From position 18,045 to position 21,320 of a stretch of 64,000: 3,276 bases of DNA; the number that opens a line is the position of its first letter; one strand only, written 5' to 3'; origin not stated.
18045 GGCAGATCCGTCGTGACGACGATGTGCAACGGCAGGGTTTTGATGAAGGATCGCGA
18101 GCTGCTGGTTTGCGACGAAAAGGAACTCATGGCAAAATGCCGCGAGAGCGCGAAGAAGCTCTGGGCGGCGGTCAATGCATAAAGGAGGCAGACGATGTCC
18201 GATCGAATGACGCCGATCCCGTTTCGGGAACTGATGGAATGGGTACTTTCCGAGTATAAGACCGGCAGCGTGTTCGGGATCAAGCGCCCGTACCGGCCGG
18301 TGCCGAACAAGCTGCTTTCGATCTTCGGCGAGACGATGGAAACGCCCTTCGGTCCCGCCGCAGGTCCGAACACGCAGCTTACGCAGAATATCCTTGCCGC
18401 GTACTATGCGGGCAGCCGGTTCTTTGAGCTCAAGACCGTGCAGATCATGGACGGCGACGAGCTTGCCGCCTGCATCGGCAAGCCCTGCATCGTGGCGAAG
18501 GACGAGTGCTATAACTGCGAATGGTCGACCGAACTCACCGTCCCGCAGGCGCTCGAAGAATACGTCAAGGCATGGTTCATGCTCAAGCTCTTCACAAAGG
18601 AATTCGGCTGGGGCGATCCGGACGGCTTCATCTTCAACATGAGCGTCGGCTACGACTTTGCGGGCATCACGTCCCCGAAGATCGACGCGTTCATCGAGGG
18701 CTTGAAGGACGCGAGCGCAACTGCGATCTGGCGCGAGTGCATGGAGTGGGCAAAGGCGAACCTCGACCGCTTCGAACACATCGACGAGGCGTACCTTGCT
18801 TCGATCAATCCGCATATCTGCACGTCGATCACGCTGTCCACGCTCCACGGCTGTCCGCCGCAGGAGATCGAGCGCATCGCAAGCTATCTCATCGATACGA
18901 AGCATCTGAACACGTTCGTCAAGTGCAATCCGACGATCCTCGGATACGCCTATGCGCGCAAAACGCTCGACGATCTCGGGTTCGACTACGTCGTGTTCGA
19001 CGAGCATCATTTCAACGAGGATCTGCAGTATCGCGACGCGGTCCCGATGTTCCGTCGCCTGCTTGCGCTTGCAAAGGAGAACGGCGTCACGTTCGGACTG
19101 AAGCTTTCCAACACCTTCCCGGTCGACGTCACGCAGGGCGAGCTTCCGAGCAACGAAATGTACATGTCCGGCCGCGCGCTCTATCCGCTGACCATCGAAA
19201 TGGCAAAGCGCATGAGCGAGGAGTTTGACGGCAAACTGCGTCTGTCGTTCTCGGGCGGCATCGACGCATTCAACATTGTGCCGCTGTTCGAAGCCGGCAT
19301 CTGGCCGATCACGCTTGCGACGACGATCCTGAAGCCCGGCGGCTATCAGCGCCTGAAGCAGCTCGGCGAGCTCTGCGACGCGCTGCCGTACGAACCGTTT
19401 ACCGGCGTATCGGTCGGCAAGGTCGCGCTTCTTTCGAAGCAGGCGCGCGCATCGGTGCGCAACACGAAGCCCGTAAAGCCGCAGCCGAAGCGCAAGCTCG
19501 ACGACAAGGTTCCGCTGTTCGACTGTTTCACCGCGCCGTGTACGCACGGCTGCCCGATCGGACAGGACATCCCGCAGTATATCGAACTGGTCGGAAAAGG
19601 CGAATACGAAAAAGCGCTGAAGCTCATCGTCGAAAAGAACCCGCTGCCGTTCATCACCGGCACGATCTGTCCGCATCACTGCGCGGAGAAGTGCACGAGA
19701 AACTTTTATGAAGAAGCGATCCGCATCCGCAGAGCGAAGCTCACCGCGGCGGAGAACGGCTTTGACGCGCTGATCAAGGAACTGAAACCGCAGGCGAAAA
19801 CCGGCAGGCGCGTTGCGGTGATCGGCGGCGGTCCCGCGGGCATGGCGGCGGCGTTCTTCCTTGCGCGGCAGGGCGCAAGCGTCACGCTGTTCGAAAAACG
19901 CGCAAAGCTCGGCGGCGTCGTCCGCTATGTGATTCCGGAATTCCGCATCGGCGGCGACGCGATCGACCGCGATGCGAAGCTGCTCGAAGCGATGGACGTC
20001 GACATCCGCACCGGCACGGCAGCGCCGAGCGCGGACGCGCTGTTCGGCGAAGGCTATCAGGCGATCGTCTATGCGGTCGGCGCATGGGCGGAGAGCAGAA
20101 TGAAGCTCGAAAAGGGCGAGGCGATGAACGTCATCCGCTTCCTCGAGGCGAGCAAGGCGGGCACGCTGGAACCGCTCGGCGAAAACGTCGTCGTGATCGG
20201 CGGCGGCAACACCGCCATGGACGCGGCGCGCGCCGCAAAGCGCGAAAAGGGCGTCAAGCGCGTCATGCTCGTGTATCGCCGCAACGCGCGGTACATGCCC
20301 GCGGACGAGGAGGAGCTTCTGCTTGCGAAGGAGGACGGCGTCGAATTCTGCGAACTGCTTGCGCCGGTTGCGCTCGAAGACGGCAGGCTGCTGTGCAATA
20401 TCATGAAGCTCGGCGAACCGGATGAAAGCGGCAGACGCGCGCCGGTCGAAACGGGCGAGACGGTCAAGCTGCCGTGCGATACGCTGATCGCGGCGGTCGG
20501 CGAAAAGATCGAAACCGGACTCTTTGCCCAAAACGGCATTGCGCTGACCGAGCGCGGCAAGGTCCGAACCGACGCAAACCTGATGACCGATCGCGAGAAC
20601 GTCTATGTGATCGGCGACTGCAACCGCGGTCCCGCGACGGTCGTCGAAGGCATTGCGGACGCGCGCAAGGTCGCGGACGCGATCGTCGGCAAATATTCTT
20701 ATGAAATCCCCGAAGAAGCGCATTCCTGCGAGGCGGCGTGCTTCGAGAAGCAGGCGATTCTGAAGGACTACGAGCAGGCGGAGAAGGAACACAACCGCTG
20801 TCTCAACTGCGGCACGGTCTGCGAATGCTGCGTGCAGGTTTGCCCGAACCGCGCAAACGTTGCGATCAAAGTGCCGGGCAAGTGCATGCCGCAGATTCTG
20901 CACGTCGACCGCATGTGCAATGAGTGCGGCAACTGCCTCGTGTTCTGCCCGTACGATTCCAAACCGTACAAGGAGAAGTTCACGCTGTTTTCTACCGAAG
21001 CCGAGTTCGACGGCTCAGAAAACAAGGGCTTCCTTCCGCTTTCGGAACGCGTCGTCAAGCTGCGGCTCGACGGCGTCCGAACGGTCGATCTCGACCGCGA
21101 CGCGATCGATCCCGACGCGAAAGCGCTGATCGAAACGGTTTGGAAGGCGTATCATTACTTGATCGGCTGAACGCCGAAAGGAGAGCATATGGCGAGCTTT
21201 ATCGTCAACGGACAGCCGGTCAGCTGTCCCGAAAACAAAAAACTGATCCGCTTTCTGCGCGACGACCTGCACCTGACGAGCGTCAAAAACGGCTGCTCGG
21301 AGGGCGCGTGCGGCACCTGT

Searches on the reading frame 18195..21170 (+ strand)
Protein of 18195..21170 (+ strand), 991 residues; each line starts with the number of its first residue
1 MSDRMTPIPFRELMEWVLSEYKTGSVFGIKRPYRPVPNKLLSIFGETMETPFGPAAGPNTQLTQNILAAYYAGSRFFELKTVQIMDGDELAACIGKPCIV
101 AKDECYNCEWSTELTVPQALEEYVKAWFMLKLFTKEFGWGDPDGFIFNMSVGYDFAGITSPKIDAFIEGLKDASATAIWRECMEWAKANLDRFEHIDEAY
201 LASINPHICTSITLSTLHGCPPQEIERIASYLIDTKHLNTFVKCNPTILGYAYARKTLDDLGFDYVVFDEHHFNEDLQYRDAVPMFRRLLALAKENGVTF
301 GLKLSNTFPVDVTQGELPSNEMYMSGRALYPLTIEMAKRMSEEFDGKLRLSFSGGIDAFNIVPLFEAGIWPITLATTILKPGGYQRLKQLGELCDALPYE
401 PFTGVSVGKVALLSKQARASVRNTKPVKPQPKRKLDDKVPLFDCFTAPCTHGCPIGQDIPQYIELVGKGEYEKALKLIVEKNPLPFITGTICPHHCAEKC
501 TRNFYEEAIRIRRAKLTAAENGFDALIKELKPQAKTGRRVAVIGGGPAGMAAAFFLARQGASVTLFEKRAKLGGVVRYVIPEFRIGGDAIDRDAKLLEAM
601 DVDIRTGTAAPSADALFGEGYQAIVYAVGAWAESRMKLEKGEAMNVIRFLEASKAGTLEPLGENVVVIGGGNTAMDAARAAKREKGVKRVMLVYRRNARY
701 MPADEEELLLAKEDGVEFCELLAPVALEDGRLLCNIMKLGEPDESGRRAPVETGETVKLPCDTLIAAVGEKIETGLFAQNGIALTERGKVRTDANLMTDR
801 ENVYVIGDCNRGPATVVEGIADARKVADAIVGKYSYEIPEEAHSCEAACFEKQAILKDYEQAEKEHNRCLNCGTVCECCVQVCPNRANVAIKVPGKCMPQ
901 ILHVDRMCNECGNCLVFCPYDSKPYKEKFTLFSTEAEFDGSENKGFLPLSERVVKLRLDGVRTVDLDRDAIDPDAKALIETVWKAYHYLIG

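Call 9: search_protein_families(library=pfam, proteins=[window:18195-21170:+], max_evalue=0.001)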
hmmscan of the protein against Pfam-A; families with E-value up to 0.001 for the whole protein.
window:18195-21170:+ (991 aa): 14 families
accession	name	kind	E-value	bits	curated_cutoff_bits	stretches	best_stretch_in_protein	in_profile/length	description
PF07992.20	Pyr_redox_2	-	8e-31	108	26.1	1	539-822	2-290/291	Pyridine nucleotide-disulphide oxidoreductase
PF14691.11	Fer4_20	-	2.7e-17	63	25.8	1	443-515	26-101/113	Dihydroprymidine dehydrogenase domain II, 4Fe-4S cluster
PF13450.12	NAD_binding_8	-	2.8e-11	43.9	21.9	1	542-577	1-36/68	NAD(P)-binding Rossmann-like domain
PF13738.12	Pyr_redox_3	-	6.9e-11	42.4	30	1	623-807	127-305/305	Pyridine nucleotide-disulphide oxidoreductase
PF12831.13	FAD_oxidored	-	4.3e-09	36.6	27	1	540-575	2-37/416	FAD dependent oxidoreductase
PF00070.33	Pyr_redox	-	2e-08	35.1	22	0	539-572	1-34/82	Pyridine nucleotide-disulphide oxidoreductase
PF01266.30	DAO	-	3.4e-08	33.8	27.9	1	539-573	1-35/353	FAD dependent oxidoreductase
PF03486.20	HI0933_like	-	3.2e-07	30.5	50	1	539-573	2-36/244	HI0933-like protein Rossmann domain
PF00890.30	FAD_binding_2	-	4.5e-07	29.9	20.4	1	540-574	2-36/414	FAD binding domain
PF01494.25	FAD_binding_3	-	2.6e-06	27.3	22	1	540-571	4-35/349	FAD binding domain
PF01134.28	GIDA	-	3.1e-06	26.9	22.1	1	540-570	2-33/391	Glucose inhibited division protein A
PF01262.27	AlaDh_PNT_C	-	5.1e-05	23.2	23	0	539-571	30-62/214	Alanine dehydrogenase/PNT, C-terminal domain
PF01946.23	Thi4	-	5.6e-05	22.9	26.2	0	540-574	20-55/235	Thi4 family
PF13241.12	NAD_binding_7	-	0.00022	22.2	22.1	0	536-569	6-39/104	Putative NAD(P)-binding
